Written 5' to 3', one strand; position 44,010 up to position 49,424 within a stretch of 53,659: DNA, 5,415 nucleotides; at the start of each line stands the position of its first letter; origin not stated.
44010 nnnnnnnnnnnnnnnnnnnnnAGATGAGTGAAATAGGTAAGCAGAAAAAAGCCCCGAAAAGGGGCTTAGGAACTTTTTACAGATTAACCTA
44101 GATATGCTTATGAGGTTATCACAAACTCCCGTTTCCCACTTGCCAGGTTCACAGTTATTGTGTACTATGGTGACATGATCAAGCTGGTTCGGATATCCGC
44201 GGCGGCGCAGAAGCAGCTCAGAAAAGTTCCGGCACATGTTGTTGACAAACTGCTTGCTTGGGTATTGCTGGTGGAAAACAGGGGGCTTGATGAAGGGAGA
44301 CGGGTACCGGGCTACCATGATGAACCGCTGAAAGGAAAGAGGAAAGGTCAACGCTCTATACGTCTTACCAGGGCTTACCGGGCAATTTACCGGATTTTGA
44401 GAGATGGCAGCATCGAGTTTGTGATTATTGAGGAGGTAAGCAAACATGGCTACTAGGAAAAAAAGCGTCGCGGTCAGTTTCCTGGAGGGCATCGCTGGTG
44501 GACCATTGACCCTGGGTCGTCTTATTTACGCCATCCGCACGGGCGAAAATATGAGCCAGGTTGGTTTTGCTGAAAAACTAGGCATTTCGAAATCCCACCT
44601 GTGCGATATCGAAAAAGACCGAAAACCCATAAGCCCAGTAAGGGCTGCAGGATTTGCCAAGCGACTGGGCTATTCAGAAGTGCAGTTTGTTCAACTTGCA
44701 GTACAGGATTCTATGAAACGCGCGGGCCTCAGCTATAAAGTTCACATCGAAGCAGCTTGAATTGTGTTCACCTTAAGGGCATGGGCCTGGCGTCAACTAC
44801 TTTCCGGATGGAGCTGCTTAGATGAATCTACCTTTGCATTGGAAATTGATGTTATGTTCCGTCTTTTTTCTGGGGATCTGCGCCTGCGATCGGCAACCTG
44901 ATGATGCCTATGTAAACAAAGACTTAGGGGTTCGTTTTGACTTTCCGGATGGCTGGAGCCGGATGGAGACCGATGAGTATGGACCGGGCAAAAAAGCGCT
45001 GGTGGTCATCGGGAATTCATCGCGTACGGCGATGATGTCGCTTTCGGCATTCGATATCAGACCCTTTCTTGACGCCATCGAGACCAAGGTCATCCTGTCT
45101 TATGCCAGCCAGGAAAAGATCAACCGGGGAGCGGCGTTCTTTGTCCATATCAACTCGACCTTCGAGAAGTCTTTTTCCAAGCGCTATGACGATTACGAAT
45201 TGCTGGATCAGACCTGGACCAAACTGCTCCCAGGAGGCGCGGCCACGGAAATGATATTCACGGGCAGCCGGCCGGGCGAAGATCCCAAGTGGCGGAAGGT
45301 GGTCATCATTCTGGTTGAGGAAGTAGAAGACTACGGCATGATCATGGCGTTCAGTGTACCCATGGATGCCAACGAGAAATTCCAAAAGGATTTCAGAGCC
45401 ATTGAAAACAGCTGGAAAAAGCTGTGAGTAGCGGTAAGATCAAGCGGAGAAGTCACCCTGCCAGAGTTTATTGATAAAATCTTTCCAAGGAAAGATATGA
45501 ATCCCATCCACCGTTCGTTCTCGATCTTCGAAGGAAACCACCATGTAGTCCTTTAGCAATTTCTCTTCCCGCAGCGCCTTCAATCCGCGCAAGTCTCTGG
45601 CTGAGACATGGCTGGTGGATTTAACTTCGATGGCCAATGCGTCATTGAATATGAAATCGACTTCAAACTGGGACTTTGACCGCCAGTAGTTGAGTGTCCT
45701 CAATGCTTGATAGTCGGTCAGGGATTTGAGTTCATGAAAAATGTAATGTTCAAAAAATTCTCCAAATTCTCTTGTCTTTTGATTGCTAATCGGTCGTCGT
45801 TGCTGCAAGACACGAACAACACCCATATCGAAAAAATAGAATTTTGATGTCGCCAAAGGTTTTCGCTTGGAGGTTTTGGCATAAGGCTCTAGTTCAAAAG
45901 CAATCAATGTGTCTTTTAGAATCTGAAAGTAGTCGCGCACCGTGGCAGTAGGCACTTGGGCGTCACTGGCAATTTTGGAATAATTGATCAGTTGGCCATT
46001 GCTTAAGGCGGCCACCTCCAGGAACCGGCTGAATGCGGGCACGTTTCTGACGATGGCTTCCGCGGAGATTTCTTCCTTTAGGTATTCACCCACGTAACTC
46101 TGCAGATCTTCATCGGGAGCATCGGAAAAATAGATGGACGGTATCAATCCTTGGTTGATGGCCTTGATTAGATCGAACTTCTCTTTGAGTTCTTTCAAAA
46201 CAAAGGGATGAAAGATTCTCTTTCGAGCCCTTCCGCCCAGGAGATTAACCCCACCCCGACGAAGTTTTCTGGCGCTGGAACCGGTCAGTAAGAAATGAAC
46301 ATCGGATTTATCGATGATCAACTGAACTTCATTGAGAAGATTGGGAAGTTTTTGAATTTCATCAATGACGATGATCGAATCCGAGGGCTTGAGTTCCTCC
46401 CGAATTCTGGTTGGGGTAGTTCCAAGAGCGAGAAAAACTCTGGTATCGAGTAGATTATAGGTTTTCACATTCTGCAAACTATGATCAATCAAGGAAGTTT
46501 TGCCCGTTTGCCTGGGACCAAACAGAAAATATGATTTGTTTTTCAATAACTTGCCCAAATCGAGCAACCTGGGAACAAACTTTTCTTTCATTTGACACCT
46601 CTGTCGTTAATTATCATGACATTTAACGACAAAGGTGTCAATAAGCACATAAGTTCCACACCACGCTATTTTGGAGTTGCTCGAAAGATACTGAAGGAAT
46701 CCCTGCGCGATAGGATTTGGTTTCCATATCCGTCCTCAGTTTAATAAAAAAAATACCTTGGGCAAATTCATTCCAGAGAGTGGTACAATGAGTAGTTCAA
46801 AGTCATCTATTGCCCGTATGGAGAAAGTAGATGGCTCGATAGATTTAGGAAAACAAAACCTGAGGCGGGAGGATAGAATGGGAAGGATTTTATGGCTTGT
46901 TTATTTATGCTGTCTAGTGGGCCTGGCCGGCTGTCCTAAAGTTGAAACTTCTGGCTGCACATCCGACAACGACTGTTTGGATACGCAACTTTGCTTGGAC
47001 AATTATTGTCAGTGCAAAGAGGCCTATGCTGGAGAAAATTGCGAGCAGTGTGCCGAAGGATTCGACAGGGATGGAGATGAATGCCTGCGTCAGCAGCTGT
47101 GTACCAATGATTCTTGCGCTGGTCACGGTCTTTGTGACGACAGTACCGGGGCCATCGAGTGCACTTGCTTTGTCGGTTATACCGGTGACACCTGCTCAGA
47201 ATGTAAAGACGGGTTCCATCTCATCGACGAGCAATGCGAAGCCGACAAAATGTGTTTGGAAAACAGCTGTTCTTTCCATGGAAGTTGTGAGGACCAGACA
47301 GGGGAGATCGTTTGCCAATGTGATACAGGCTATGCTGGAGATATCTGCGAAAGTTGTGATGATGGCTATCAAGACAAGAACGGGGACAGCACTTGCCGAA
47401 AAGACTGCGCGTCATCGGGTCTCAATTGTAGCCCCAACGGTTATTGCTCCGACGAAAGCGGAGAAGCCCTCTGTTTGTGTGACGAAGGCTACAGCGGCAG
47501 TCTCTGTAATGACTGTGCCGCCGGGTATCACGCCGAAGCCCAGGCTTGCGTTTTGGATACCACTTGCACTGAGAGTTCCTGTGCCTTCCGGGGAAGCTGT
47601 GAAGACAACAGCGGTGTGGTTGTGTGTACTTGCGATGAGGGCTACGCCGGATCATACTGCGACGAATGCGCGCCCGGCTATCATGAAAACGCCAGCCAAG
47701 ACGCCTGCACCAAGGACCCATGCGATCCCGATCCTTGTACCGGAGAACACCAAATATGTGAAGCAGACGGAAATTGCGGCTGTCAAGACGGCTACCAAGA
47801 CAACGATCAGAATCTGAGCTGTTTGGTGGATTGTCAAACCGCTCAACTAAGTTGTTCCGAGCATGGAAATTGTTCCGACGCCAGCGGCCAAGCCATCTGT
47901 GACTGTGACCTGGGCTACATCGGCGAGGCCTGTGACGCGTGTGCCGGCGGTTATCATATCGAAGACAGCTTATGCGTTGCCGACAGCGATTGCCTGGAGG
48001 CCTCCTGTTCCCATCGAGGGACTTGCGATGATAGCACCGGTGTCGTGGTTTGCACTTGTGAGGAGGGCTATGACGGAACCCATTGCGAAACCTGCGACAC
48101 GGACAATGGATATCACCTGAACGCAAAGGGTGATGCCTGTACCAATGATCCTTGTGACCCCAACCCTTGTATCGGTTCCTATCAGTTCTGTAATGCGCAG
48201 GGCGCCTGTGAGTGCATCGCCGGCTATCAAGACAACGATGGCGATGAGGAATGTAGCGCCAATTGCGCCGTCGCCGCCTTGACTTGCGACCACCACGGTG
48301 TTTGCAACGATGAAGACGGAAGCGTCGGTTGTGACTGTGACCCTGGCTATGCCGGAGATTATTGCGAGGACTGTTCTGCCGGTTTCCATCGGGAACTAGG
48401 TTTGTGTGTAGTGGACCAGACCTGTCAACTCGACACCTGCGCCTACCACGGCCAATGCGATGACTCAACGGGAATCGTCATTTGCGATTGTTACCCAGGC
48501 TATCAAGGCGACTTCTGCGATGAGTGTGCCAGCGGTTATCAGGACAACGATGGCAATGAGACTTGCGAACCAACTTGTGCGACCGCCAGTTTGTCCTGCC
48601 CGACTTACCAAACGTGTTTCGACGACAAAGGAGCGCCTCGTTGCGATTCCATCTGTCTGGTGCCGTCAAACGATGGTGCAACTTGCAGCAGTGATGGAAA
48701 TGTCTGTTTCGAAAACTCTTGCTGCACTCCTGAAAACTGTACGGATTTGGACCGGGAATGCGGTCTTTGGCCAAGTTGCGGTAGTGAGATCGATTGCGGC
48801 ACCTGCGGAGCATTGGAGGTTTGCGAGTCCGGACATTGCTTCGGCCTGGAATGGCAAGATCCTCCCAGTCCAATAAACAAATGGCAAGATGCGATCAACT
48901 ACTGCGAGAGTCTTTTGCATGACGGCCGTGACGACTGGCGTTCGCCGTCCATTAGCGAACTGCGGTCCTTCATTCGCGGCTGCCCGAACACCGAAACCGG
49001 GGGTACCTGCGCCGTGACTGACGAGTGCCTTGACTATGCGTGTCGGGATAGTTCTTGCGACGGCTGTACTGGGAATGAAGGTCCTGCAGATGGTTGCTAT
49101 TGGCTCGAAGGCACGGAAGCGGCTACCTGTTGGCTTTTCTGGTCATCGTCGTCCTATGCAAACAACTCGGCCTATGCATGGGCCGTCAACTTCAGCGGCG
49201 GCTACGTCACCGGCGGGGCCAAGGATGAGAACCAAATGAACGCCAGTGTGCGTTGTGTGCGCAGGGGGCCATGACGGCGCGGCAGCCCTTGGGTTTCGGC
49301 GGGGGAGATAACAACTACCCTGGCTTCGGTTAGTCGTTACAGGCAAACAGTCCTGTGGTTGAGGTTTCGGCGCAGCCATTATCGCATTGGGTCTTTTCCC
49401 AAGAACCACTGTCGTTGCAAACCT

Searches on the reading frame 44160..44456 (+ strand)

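Call 29: search_protein_families(library=pfam, proteins=[window:44160-44456:+], max_evalue=0.001)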
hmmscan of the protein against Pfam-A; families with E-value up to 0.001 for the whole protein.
window:44160-44456:+ (98 aa): 2 families
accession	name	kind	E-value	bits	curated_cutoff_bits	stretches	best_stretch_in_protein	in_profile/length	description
PF05016.21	ParE_toxin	-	0.00026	21.9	23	1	10-88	1-80/89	ParE toxin of type II toxin-antitoxin system, parDE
PF05015.19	HigB-like_toxin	-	0.00095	20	27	0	18-83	16-81/91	RelE-like toxin of type II toxin-antitoxin system HigB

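Call 97: search_protein_families(library=ncbifam, proteins=[window:44175-44456:+], max_evalue=0.001)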
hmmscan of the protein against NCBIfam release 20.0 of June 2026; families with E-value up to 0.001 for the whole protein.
window:44175-44456:+ (93 aa): 1 family
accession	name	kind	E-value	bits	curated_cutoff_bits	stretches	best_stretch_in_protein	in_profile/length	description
TIGR02385.1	RelE_StbE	subfamily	3.2e-05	24.3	27.9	1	10-82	18-78/88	type II toxin-antitoxin system mRNA interferase toxin, RelE/StbE family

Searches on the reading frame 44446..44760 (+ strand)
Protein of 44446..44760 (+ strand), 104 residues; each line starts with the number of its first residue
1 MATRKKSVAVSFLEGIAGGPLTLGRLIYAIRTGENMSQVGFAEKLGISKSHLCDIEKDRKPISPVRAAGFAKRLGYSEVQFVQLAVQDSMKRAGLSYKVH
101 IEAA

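Call 29: search_protein_families(library=pfam, proteins=[window:44446-44760:+], max_evalue=0.001)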
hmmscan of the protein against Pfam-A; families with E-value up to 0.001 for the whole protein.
window:44446-44760:+ (104 aa): 3 families
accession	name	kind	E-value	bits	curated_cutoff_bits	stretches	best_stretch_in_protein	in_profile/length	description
PF01381.28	HTH_3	-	2.7e-07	31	23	1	27-79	1-53/55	Helix-turn-helix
PF13560.12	HTH_31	-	1.9e-05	25.3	27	1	23-79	2-59/64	Helix-turn-helix domain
PF12844.13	HTH_19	-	2.3e-05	24.6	30.2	1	24-84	1-61/64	Helix-turn-helix domain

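Call 97: search_protein_families(library=ncbifam, proteins=[window:44446-44760:+], max_evalue=0.001)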
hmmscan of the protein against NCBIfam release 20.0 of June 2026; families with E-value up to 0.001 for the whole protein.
window:44446-44760:+ (104 aa): 2 families
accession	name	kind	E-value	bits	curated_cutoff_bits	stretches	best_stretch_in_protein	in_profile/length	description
NF038139.1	Reg_Aceta_RamB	equivalog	0.00019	20.2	700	1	26-63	6-43/465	acetate metabolism transcriptional regulator RamB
TIGR03070.1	couple_hipB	subfamily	0.00081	19.3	71.65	0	23-60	3-40/58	type II toxin-antitoxin system Y4mF family antitoxin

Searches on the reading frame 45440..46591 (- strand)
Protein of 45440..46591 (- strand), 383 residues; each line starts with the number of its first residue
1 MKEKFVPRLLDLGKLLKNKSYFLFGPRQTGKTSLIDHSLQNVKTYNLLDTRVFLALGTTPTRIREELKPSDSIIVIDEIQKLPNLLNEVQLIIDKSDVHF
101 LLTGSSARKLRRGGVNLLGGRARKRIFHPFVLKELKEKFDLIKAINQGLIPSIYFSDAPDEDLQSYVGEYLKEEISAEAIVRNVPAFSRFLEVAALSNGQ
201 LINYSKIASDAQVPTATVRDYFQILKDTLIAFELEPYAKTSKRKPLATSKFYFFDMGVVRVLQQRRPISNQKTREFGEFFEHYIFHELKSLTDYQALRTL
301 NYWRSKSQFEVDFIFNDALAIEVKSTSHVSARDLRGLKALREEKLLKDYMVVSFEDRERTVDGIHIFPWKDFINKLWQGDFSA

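Call 29: search_protein_families(library=pfam, proteins=[window:45440-46591:-], max_evalue=0.001)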
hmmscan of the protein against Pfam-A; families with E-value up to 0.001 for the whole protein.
window:45440-46591:- (383 aa): 4 families
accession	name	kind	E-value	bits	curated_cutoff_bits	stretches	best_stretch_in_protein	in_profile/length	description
PF13635.12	DUF4143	-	5.6e-30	104.6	28.1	1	173-325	2-159/160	Domain of unknown function (DUF4143)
PF13173.12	AAA_14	-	3.7e-19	69.4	27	1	18-135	2-128/129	AAA domain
PF13401.12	AAA_22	-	2.7e-05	24.9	27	0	62-105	74-123/130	AAA domain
PF01637.24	ATPase_2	-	0.00021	21.6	33.2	0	17-46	19-48/225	ATPase domain predominantly from Archaea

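Call 46: search_protein_families(library=padloc, proteins=[window:45440-46591:-], max_evalue=0.1)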
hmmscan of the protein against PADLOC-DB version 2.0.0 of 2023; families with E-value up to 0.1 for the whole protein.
window:45440-46591:- (383 aa): 8 families
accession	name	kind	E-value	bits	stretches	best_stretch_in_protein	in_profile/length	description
PDLC04790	PDC-S01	-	8.6e-52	174.3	2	140-343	173-385/422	-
PDLC04789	PDC-S01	-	1.3e-44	150.7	1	14-324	13-339/375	-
PDLC04787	PDC-S01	-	9e-29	98.5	1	23-374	32-407/412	-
PDLC04791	PDC-S01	-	3.3e-27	93.2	1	22-353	23-376/395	-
PDLC04786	PDC-S01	-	1.3e-16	58.4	2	218-340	271-401/439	-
PDLC04792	PDC-S01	-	8.9e-15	52.2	2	219-332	271-391/452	-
PDLC04788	PDC-S01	-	4.9e-14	50.1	2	188-335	234-392/448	-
PDLC01037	Csx1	-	0.027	12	1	276-361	200-285/320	ARF+Nuclease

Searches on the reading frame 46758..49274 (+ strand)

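Call 29: search_protein_families(library=pfam, proteins=[window:46758-49274:+], max_evalue=0.001)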
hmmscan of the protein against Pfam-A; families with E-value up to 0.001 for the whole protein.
window:46758-49274:+ (838 aa): 6 families
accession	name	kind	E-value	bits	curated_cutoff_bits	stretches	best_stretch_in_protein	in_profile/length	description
PF07603.17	Lcl_C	-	1.1e-16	61.6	34.9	1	696-835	9-117/117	Lcl C-terminal domain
PF07974.19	EGF_2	-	9e-13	48.8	22.1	3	415-443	6-32/32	EGF-like domain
PF23106.1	EGF_Teneurin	-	2e-12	47.4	24.3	0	118-148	3-29/30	Teneurin-like EGF domain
PF00053.31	EGF_laminin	-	3.2e-09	37.2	21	0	561-603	3-49/49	Laminin EGF domain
PF21795.3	JAG1-like_EGF2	-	3.2e-09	37.1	27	1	288-302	9-23/25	Protein jagged-1-like, atypical EGF2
PF00008.33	EGF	-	7.5e-05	23.4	21.5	0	509-535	5-32/32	EGF-like domain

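Call 97: search_protein_families(library=ncbifam, proteins=[window:46758-49274:+], max_evalue=0.001)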
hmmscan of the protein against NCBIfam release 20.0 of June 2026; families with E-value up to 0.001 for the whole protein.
window:46758-49274:+ (838 aa): 0 families
